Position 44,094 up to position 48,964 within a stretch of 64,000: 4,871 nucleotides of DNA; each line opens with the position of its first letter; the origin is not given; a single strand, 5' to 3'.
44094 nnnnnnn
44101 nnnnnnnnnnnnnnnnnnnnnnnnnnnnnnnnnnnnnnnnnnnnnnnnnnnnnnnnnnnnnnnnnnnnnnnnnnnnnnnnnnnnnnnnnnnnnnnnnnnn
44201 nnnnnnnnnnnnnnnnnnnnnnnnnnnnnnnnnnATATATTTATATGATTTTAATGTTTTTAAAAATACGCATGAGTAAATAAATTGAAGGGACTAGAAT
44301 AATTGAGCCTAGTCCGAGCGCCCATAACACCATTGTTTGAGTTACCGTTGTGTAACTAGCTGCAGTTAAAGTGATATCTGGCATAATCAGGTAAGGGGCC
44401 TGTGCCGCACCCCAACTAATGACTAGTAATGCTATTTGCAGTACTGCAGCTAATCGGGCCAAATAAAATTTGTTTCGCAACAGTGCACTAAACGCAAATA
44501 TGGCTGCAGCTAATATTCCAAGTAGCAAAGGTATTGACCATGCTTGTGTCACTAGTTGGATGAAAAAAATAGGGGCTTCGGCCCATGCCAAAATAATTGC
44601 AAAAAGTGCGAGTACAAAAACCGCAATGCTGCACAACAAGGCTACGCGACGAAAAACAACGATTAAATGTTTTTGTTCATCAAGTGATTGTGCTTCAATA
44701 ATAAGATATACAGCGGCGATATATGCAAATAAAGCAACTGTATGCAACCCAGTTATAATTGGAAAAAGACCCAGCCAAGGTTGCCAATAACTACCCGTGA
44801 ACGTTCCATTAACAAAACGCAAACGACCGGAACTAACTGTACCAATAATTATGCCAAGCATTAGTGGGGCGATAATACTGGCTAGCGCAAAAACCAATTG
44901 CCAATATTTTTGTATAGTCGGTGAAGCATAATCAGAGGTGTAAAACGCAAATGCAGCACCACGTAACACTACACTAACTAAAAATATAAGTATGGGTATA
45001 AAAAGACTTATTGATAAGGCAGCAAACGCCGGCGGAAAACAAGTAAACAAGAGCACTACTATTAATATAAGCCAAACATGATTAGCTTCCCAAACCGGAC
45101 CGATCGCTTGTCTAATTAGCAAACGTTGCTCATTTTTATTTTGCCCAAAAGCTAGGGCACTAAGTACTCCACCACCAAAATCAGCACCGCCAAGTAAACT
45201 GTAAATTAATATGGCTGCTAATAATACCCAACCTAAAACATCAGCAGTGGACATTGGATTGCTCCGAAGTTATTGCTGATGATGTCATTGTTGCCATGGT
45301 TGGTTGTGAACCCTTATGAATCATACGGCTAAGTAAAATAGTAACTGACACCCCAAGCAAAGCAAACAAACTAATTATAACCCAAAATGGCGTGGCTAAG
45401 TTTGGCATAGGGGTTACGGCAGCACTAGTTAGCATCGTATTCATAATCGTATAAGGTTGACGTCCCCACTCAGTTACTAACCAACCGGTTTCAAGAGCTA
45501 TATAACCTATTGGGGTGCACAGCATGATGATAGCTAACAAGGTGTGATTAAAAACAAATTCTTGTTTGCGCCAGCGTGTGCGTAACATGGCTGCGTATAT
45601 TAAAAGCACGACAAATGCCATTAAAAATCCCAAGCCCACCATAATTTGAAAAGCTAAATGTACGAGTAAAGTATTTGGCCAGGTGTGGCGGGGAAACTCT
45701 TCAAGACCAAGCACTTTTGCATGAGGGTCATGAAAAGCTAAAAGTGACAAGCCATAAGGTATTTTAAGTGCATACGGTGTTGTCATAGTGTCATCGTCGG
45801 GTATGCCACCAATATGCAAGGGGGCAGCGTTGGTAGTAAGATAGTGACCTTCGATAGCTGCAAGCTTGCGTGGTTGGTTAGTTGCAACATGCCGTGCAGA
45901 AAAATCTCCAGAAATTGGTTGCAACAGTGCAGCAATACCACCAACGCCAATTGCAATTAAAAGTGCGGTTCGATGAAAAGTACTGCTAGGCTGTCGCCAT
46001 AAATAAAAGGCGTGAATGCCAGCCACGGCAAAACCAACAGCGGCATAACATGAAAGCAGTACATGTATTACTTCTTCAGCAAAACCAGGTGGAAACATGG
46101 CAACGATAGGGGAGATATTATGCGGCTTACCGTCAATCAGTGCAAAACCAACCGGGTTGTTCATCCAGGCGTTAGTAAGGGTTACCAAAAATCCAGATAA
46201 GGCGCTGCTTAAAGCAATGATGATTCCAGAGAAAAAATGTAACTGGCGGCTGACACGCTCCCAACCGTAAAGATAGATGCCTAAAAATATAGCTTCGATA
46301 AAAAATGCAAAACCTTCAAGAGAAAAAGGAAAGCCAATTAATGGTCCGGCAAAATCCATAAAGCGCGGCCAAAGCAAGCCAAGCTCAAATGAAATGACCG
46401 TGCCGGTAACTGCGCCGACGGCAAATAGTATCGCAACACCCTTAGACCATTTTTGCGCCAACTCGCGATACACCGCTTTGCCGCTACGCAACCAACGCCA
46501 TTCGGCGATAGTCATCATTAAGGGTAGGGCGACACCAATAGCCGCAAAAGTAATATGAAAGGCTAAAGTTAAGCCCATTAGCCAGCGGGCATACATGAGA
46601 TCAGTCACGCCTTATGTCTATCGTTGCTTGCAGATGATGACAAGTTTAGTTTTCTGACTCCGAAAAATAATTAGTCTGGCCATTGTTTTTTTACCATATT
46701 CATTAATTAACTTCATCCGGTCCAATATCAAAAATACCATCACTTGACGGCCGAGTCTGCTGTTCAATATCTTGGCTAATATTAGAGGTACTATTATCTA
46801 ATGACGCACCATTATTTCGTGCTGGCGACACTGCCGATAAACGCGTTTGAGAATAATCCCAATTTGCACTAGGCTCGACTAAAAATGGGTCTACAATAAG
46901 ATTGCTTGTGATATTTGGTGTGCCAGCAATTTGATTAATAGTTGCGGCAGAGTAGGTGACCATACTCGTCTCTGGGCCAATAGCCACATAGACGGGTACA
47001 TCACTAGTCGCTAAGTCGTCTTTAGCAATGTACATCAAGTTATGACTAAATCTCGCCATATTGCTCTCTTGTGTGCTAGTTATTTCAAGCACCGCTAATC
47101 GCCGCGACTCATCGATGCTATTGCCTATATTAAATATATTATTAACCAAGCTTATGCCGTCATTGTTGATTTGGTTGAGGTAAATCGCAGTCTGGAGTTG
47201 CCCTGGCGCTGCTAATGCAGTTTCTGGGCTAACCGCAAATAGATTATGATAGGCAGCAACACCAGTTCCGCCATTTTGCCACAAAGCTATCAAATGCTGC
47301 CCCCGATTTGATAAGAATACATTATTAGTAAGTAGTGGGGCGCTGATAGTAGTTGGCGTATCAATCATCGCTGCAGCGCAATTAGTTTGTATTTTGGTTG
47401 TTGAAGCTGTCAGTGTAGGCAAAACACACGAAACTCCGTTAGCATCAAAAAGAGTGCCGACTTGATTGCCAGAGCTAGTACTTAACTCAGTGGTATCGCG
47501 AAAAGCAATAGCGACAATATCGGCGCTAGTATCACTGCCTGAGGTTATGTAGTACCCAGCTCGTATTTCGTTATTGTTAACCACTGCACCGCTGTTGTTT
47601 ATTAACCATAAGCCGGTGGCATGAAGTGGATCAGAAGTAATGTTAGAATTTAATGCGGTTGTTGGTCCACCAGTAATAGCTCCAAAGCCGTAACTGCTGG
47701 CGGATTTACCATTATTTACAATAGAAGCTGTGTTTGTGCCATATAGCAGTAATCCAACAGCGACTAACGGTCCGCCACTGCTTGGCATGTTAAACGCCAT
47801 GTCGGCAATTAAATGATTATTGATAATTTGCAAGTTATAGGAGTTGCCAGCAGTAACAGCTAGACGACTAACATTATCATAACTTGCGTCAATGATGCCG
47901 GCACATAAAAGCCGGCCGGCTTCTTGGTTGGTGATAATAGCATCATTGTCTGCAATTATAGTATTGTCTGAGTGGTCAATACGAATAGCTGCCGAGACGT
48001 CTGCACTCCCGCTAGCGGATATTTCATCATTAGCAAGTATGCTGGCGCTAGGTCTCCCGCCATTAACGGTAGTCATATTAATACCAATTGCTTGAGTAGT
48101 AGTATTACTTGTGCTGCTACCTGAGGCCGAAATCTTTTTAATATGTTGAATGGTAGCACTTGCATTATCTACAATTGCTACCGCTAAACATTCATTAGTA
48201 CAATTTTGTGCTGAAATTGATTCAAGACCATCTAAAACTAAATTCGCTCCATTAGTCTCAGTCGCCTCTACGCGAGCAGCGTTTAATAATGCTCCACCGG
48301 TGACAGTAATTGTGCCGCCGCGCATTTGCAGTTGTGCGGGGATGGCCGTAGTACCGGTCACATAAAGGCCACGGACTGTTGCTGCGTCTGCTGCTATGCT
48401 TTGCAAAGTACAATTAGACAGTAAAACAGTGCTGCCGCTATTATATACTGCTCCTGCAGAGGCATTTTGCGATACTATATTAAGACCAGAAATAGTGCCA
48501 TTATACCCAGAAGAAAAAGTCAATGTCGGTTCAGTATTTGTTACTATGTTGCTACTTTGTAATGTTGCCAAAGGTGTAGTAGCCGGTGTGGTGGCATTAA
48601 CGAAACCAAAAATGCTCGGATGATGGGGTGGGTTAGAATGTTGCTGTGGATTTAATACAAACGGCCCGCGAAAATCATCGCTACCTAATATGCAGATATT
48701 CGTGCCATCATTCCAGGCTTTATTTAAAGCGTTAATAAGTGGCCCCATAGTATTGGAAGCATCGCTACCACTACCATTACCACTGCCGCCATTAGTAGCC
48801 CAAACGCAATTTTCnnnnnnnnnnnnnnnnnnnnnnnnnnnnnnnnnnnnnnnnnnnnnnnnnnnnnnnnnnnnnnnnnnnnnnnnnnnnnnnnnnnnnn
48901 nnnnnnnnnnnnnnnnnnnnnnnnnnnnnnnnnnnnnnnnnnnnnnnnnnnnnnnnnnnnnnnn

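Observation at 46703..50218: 1123-aa lipoprotein with MopE-type Cys/Asp metal-binding repeats and a beta-helix body, immediately upstream of and co-directional with cydAB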

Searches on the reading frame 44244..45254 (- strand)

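Call 8: search_protein_families(library=pfam, proteins=[window:44244-45254:-], max_evalue=0.001)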
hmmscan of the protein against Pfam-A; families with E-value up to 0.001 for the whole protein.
window:44244-45254:- (337 aa): 1 family
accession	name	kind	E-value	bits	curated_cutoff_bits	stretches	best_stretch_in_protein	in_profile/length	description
PF02322.20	Cyt_bd_oxida_II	-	7.5e-58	196.7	35.6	1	9-331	7-302/302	Cytochrome bd terminal oxidase subunit II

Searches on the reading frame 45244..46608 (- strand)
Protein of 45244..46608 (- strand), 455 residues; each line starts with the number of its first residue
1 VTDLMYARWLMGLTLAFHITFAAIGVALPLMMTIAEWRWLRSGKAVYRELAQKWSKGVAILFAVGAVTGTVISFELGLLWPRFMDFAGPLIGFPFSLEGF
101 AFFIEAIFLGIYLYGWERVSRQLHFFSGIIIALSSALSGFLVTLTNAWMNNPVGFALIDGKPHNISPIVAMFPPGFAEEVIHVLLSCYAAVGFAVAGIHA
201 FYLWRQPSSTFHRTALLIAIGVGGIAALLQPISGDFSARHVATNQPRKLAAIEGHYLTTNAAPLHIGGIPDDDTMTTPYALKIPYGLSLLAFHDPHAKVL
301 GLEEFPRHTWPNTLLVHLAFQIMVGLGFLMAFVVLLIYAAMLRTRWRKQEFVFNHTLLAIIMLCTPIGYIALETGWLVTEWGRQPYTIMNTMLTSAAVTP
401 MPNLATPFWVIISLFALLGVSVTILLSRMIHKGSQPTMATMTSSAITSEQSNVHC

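Call 8: search_protein_families(library=pfam, proteins=[window:45244-46608:-], max_evalue=0.001)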
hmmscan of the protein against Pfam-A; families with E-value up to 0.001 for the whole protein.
window:45244-46608:- (455 aa): 1 family
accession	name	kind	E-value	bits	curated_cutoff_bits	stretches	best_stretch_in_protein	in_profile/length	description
PF01654.22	Cyt_bd_oxida_I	-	1.1e-133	446.3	26.2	1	7-433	2-417/418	Cytochrome bd terminal oxidase subunit I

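Call 27: find_related_loci(query=window:45244-46608:-, collection=genome_contigs, flank=8000)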
Query window:45244-46608:- (455 aa) in genome_contigs; peptide patterns used: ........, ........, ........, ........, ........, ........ (x = any residue, [..] = any of these).
62 stretches matched a pattern; 37 encode a relative of the query (tblastn E <= 1e-3); 37 distinct loci.
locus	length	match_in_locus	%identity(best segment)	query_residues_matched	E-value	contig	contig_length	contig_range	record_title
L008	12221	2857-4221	53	1-448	1e-151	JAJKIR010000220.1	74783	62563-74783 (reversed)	MAG: Gemmatimonas sp. isolate b28_HoplandSoilSeptJan k101_7621284, whole genome shotgun sequence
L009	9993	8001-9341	53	1-445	7e-150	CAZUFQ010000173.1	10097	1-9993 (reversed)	MAG TPA_asm: uncultured Enterobacteriaceae bacterium isolate binchicken_co185_61 genome assembly, contig: NODE_11406_len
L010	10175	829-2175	53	1-442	2e-146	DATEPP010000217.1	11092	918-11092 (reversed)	MAG TPA_asm: Gemmatimonadaceae bacterium isolate SMAG_U9024 k141_250381, whole genome shotgun sequence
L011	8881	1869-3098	56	1-418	8e-146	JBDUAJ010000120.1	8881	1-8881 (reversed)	MAG: Nitrospirales bacterium isolate cluster4_bin.189 NODE_23234_length_8881_cov_5.009177, whole genome shotgun sequence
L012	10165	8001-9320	52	1-434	3e-144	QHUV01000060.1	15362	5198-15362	MAG: Gemmatimonadetes bacterium isolate AG2 14_0929_09_20cm_scaffold_2532_curated, whole genome shotgun sequence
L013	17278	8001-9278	53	1-430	5e-144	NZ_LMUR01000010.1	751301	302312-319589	Granulicella sp. L60 NODE_20_length_751231_cov_10.328227, whole genome shotgun sequence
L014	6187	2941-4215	59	1-430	6e-144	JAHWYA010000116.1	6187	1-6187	MAG: Anaeromyxobacter sp. isolate CR_Sed_300A_bin.3 scaffold_1507, whole genome shotgun sequence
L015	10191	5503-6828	52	1-455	2e-143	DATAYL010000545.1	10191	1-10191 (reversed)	MAG TPA_asm: Bryobacteraceae bacterium isolate SMAG_U5678 k141_149154, whole genome shotgun sequence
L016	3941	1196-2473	53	1-430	3e-146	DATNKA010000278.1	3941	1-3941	MAG TPA_asm: Candidatus Acidiferrales bacterium isolate SMAG_U11413 k141_382325, whole genome shotgun sequence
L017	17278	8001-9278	53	1-430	1e-141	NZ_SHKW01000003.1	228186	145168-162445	Edaphobacter modestus strain DSM 18101 Ga0242575_13, whole genome shotgun sequence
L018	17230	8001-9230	53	1-415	6e-140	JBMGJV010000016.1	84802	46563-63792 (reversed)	Acidobacteriota bacterium DAS_389 NODE_16_length_84802_cov_1117.622498, whole genome shotgun sequence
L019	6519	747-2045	52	1-437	9e-140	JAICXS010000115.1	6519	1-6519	MAG: Nitrospiraceae bacterium isolate LS_FP_2_bin.130 k141_884803_length_6519_cov_8.0000, whole genome shotgun sequence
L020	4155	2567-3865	53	1-437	3e-142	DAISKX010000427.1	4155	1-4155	MAG TPA_asm: Nitrospiraceae bacterium isolate CTOTU39261 NODE_4186_length_4155_cov_4.438049, whole genome shotgun sequen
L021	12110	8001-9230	53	1-418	1e-137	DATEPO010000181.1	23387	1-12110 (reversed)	MAG TPA_asm: Nitrospiraceae bacterium isolate SMAG_U9023 k141_696622, whole genome shotgun sequence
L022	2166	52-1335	50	1-432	9e-147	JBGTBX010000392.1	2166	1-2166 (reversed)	MAG: Gemmatimonadaceae bacterium isolate JTS-RE106 k141_7628448, whole genome shotgun sequence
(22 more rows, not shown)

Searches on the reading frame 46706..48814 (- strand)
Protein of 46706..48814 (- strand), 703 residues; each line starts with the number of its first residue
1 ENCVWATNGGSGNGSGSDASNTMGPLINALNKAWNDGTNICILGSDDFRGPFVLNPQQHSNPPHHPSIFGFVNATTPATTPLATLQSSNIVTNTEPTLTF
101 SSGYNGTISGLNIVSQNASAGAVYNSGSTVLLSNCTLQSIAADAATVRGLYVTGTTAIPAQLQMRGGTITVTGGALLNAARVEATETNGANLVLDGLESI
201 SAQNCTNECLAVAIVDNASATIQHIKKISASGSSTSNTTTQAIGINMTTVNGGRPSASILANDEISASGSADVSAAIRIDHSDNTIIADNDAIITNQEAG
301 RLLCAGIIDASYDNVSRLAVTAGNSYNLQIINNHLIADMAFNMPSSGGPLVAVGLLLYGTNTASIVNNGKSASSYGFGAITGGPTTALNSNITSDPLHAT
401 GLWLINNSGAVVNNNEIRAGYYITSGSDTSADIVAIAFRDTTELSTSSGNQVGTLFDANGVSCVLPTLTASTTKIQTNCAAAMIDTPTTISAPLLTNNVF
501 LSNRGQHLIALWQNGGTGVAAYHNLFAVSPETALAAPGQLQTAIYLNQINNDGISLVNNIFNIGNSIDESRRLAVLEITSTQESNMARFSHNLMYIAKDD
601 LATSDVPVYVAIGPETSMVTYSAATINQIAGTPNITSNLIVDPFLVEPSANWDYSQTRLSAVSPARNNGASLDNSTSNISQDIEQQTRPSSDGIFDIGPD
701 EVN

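Call 37: find_homologous_proteins(query=A2, max_evalue=0.001)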
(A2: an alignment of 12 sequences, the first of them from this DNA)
Query A2 (12 sequences) (703 aa, profile of the alignment): 3 proteins with E <= 0.001 among 8000 candidates.
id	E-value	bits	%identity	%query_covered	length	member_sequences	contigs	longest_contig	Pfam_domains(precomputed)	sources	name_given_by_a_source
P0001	3.6e-219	748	100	100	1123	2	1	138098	PF11617.14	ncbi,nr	ncbi:MAG: putative metal-binding motif-containing protein [Deltaproteobacteria bacterium]|nr:putativ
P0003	7.7e-212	723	30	100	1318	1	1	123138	PF11617.14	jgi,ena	-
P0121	1.5e-97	346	41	61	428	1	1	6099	-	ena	-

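Call 38: search_protein_families(library=pfam, alignment_id=A2, max_evalue=0.1)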
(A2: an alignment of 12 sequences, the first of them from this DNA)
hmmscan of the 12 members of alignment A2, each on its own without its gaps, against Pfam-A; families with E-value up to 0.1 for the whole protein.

A. member 1, seq(703 aa): 0 families

B. families by the number of members that match (of 12 scanned): 3 families
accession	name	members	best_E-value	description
PF13229.12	Beta_helix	2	2.5e-07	Right handed beta helix region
PF05048.19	NosD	1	0.00066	Periplasmic copper-binding protein (NosD)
PF15540.11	Ntox47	1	0.045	Bacterial toxin 47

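Call 39: search_solved_structures(query=A2, max_evalue=1)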
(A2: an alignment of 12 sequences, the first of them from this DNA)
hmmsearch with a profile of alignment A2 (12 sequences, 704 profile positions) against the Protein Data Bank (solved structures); distinct sequences matched with E-value up to 1: 0.

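Call 71: predict_structure(alignment_id=A5)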
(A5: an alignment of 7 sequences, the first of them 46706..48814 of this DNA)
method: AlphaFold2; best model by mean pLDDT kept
length: 703 residues; sequences in the alignment: 7
mean_pLDDT: 73.6   pTM: 0.81
mean pLDDT of the five models: 73.6, 72.5, 69.5, 64.6, 61.0
residues with pLDDT >= 90: 174; 70-90: 276; 50-70: 135; < 50: 118
segments of 3 or more residues with pLDDT < 50: 9-21, 72-79, 373-375, 390-396, 468-473, 630-686, 688-703
pLDDT, mean of each block of 10 residues (from residue 1): 67 33 70 86 76 80 78 46 74 73 90 79 88 91 76 78 94 67 78 96 86 93 96 74 92 92 91 91 96 78 89 63 93 85 59 91 88 62 70 55 90 90 60 81 61 84 63 61 78 88 83 83 86 61 83 77 72 80 67 75 77 76 70 40 35 37 29 35 46 37 31
secondary structure, 60 per line:
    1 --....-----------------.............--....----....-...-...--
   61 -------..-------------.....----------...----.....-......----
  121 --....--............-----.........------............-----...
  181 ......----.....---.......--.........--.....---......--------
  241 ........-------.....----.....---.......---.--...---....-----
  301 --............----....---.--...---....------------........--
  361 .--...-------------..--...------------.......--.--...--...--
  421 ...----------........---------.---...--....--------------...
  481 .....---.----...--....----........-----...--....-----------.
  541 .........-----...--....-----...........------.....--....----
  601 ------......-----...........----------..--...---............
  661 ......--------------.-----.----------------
elements in order (helices of 4 or more, strands of 3 or more residues): E3-6 H24-36 E39-42 E47-50 E52-54 E83-87 E98-100 E105-109 E111-116 E123-126 E129-140 E146-154 E161-172 E178-186 E191-195 E199-205 E208-216 E219-223 E227-232 E241-248 E256-260 E265-269 E273-279 E286-288 E292-295 E303-314 E319-322 E329-331 E335-338 E351-358 E364-366 E384-386 E399-405 E411-413 E416-418 E421-423 E434-441 E455-457 E460-463 E478-485 E494-496 E499-502 E507-514 E520-522 E525-528 E540-549 E555-557 E560-563 E572-579 E593-596 E607-612 E618-622 H623-628 H649-666

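Call 83: fold_search(model_id=the predicted structure, library=pdb)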
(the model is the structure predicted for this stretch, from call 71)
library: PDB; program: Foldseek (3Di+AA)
matches with E <= 10: 316; with E <= 0.001: 3
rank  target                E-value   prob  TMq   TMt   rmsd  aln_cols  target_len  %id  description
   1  2vfo                  1.9e-04  0.92  0.17  0.20  16.6       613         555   11  Low Temperature Structure of P22 Tailspike Protein Fragment (109-666), Mutant V125L (released 2008-12-16)
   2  6f7k_B                3.2e-04  1.00  0.22  0.26  13.0       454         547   11  Crystal structure of Dettilon tailspike protein (gp208) (released 2018-12-19)
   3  5w6f_A                5.9e-04  0.96  0.20  0.21  13.8       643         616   10  Crystal structure of Bacteriophage CBA120 tailspike protein 3 (TSP3, orf212) (released 2018-10-24)
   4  2vfn                  1.2e-03  0.93  0.20  0.23  15.9       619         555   11  Low Temperature Structure of P22 Tailspike Protein Fragment (109-666), Mutant V125A (released 2008-12-16)
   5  6nw9_B                1.6e-03  0.98  0.23  0.25  13.1       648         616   10  CRYSTAL STRUCTURE OF A TAILSPIKE PROTEIN 3 (TSP3, ORF212) FROM ESCHERICHIA COLI O157:H7 BACTERIOPHAGE CBA120 (released 2019-06-05)
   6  2vfm                  1.6e-03  0.89  0.18  0.22  16.2       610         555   11  Low Temperature Structure of P22 Tailspike Protein Fragment (109-666) (released 2008-12-16)
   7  6f7k_A                1.7e-03  1.00  0.24  0.29  11.6       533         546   10  Crystal structure of Dettilon tailspike protein (gp208) (released 2018-12-19)
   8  6nw9_C                2.0e-03  0.96  0.21  0.23  14.2       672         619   10  CRYSTAL STRUCTURE OF A TAILSPIKE PROTEIN 3 (TSP3, ORF212) FROM ESCHERICHIA COLI O157:H7 BACTERIOPHAGE CBA120 (released 2019-06-05)
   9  2vfq                  2.1e-03  0.91  0.20  0.24  15.2       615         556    8  Low Temperature Structure of P22 Tailspike Protein Fragment (109-666), Mutant V450A (released 2008-12-16)
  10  6f7d                  2.2e-03  1.00  0.24  0.30  13.2       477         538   11  Crystal structure of Dettilon tailspike protein (gp208) (released 2018-12-19)
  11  4xn0                  2.4e-03  0.96  0.25  0.28  13.1       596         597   10  Tailspike protein mutant E372A of E. coli bacteriophage HK620 (released 2016-01-27)
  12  1qrb                  3.1e-03  0.91  0.21  0.25  15.5       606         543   10  PLASTICITY AND STERIC STRAIN IN A PARALLEL BETA-HELIX: RATIONAL MUTATIONS IN P22 TAILSPIKE PROTEIN (released 2000-04-12)
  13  5lw3                  4.4e-03  0.91  0.20  0.31  14.2       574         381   10  Azotobacter vinelandii Mannuronan C-5 epimerase AlgE6 A-module (released 2017-10-25)
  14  4xlc                  4.8e-03  0.80  0.21  0.24  14.6       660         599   10  Tailspike protein double mutant D339N/E372A of E. coli bacteriophage HK620 (released 2016-01-20)
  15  7eea_C                5.8e-03  0.97  0.27  0.29  12.5       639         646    9  Cyanophage Pam1 tailspike receptor-binding domain (released 2021-10-20)
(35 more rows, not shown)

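Call 85: search_protein_families(library=ncbifam, alignment_id=A2, max_evalue=1)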
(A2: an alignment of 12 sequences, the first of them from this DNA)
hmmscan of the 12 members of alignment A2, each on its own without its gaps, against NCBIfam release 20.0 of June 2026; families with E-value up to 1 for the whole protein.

A. member 1, seq(703 aa): 0 families

B. families by the number of members that match (of 12 scanned): 4 families
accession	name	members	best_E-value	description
NF041518.1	choice_anch_Q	8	1.4e-09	choice-of-anchor Q domain-containing protein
TIGR04247.1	NosD_copper_fam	2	0.0035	nitrous oxide reductase family maturation protein NosD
NF047854.1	LIC10774_subfam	1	0.0091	LIC10774/LIC10365 family surface protein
TIGR03804.1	para_beta_helix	1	0.071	parallel beta-helix repeat protein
